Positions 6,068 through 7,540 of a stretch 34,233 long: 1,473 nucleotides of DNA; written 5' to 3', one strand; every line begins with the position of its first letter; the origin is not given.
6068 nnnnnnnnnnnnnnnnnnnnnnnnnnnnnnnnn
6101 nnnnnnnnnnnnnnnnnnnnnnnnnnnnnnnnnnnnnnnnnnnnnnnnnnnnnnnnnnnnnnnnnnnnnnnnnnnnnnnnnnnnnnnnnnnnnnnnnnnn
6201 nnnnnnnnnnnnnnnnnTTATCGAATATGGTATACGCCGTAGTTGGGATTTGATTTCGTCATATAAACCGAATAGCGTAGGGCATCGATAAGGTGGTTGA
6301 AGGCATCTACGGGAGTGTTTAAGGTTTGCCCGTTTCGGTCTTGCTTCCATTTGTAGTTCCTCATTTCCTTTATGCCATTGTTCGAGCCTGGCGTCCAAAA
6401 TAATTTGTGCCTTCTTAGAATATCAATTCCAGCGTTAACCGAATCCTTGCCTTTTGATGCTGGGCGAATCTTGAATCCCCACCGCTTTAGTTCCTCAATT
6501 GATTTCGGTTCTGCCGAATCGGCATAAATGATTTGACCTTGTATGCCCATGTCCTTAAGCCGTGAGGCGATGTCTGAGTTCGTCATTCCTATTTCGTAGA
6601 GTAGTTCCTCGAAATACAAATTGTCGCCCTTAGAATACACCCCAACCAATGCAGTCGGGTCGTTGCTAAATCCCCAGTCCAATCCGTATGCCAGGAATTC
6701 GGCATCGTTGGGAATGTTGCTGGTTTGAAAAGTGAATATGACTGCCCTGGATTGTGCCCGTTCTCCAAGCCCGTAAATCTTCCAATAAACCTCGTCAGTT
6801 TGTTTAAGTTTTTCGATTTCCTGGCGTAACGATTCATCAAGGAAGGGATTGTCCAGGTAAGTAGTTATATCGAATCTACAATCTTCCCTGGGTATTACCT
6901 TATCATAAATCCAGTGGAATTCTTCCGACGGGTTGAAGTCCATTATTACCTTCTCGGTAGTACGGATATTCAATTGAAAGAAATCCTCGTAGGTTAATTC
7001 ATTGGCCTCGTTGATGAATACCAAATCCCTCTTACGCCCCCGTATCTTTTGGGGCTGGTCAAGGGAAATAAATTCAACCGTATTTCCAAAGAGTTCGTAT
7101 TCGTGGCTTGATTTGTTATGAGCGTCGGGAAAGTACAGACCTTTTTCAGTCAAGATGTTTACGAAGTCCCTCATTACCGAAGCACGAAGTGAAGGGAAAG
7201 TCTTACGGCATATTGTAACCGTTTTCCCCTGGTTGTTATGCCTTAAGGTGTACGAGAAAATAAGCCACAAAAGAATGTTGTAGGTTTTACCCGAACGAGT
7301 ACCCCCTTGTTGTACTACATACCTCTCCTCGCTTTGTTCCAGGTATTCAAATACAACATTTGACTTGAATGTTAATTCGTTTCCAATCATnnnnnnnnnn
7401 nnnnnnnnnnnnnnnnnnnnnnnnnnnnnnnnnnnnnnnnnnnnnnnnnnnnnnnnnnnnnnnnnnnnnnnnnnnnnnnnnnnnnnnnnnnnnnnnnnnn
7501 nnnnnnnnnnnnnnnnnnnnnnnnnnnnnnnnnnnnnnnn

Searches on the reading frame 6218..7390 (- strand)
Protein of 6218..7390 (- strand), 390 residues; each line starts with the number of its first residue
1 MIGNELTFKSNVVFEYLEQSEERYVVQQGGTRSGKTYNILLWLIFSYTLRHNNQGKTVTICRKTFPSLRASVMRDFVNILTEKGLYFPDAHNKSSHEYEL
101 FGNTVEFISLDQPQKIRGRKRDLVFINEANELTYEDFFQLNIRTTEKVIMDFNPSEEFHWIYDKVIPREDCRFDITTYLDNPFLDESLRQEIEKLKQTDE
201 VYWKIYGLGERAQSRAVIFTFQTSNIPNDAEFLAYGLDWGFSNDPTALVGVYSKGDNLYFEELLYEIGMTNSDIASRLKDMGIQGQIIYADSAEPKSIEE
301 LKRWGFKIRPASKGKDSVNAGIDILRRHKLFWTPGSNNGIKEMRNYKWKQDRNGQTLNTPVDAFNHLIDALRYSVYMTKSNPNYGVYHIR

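Call 63: search_protein_families(library=phrogs, proteins=[window:6218-7390:-], max_evalue=0.0001)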
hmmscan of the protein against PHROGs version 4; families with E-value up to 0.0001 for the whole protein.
window:6218-7390:- (390 aa): 6 families
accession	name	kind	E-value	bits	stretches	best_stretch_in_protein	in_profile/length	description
phrog_2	-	head and packaging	2.4e-45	156.6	1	18-380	275-594/807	terminase large subunit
phrog_6672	-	head and packaging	2.2e-37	128.8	1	256-378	5-129/145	terminase large subunit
phrog_5653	-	head and packaging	5.9e-37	128.3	1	229-380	28-182/199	terminase large subunit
phrog_3717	-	head and packaging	1.6e-29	104.2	1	13-249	14-268/277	terminase large subunit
phrog_22023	-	unknown function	5.7e-07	30.9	1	147-261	24-143/153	-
phrog_10250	-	head and packaging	9.7e-06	26.5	1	286-376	112-213/228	terminase large subunit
